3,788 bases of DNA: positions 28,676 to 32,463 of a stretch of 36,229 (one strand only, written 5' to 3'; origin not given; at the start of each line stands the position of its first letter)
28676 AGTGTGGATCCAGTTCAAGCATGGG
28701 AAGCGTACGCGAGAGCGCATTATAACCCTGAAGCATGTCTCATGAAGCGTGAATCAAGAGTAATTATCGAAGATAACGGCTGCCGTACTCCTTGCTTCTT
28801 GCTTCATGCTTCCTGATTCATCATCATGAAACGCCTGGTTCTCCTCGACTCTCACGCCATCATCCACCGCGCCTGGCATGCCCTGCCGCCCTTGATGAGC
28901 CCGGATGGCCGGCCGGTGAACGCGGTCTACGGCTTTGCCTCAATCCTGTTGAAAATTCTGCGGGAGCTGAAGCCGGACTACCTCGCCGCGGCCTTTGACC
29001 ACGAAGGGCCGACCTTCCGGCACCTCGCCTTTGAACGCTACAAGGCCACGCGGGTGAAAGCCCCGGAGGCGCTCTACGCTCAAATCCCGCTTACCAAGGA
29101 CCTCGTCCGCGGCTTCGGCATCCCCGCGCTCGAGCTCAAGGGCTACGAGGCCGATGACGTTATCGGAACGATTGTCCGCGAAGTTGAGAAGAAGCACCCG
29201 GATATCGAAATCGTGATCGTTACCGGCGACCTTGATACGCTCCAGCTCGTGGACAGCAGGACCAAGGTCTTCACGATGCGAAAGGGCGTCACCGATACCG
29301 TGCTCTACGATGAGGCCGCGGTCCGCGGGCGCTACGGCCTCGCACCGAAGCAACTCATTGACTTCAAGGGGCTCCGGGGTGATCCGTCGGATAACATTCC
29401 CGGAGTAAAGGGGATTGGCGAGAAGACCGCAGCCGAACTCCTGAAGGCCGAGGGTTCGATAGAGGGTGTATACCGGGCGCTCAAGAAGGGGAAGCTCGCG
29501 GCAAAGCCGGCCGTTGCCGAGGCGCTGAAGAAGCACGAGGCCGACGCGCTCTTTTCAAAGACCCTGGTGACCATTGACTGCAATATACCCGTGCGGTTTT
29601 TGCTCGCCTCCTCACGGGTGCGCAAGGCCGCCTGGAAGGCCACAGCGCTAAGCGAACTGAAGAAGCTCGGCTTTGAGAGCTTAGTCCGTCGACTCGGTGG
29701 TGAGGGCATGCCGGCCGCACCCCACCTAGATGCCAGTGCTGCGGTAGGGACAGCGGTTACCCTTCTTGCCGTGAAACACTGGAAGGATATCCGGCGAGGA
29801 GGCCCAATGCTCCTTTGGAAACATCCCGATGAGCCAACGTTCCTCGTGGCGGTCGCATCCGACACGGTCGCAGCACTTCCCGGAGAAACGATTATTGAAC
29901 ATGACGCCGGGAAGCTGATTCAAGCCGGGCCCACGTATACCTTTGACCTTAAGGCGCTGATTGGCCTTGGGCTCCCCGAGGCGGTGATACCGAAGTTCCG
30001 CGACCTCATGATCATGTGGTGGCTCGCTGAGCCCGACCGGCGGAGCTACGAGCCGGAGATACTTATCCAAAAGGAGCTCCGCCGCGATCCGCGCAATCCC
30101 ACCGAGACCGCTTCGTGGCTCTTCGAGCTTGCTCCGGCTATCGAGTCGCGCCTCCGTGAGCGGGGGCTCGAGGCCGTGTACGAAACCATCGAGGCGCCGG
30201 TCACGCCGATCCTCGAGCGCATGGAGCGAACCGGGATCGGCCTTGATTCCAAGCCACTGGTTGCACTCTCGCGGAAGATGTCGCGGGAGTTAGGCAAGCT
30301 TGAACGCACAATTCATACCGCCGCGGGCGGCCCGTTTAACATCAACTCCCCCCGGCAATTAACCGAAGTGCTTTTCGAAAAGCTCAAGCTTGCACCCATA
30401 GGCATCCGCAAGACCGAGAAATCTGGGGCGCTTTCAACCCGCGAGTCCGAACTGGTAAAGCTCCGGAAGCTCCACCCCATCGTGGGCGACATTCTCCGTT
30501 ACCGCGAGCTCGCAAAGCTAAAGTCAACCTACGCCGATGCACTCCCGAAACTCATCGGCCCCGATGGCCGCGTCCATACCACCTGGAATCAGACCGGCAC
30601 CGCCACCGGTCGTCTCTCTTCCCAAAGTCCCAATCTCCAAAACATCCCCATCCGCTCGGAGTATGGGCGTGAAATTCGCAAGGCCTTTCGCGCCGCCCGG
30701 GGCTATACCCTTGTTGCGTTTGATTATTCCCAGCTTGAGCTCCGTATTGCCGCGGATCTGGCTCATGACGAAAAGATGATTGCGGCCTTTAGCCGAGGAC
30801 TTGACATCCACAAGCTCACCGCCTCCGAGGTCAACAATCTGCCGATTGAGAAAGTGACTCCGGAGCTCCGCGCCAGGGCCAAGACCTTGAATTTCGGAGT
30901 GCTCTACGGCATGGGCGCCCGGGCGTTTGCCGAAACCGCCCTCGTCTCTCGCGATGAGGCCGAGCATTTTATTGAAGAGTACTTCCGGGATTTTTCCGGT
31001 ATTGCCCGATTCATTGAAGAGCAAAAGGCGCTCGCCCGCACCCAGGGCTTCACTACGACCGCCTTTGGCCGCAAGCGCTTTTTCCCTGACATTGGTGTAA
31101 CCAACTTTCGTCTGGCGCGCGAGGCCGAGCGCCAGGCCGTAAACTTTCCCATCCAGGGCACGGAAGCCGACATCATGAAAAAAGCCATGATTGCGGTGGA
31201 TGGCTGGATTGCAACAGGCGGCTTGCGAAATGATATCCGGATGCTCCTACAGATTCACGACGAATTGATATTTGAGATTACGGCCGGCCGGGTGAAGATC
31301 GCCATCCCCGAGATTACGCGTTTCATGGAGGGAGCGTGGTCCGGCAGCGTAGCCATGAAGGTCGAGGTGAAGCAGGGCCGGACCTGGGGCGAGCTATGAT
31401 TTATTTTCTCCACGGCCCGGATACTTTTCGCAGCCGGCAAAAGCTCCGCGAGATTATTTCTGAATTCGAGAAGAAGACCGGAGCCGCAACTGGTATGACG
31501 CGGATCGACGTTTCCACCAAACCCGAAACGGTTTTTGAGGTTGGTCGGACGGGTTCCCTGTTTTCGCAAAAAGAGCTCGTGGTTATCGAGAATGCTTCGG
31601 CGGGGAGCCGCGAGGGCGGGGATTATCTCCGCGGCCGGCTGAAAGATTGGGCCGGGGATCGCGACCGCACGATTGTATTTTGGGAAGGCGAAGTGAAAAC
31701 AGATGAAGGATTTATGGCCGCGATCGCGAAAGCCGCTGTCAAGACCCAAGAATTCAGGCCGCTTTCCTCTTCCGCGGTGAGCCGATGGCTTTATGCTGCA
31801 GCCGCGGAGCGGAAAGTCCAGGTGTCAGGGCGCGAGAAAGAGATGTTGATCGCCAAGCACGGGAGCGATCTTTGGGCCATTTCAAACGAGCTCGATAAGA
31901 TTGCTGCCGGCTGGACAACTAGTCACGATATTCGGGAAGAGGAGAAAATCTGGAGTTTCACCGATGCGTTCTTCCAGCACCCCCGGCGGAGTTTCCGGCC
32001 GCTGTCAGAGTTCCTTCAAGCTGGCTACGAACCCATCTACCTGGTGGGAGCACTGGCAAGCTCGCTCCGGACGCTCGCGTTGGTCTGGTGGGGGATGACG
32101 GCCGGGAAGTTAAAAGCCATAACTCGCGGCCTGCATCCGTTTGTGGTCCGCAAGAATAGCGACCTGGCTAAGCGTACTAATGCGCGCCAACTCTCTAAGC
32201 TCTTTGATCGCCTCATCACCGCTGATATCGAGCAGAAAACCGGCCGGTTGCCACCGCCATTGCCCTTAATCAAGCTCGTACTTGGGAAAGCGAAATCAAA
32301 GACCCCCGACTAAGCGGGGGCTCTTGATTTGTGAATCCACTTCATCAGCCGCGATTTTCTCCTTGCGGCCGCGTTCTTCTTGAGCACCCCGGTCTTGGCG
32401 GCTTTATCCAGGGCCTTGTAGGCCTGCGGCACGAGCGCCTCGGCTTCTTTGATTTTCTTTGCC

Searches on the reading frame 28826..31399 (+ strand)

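Call 84: search_protein_families(library=pfam, proteins=[window:28826-31399:+], max_evalue=0.00001)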
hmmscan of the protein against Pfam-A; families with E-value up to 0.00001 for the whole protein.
window:28826-31399:+ (857 aa): 3 families
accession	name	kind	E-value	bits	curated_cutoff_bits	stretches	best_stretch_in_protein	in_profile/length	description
PF00476.26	DNA_pol_A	-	1.7e-137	458.8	34.3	1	478-856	4-381/381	DNA polymerase family A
PF02739.22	5_3_exonuc_N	-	2e-51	174.4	34.3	1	3-171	1-164/164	5'-3' exonuclease, N-terminal resolvase-like domain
PF01367.25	5_3_exonuc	-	1.4e-27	96.5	40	1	173-267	2-93/97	5'-3' exonuclease, C-terminal SAM fold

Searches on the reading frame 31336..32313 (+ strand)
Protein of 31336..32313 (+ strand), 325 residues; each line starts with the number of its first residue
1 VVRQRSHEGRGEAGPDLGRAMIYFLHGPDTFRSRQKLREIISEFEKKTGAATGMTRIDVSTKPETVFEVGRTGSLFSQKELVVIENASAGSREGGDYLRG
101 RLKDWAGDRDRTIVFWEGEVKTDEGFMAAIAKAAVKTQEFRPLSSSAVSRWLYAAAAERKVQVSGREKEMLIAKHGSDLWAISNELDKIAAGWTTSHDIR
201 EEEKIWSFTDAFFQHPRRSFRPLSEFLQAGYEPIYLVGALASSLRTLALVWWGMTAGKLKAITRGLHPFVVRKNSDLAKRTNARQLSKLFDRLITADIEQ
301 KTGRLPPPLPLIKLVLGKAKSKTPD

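Call 84: search_protein_families(library=pfam, proteins=[window:31336-32313:+], max_evalue=0.00001)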
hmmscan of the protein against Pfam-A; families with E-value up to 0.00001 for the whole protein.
window:31336-32313:+ (325 aa): 1 family
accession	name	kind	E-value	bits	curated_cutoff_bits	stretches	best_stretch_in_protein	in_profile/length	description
PF21694.2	DNA_pol3_delta_C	-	3.7e-09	37.1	27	1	202-307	1-110/121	DNA polymerase III delta subunit, C-terminal domain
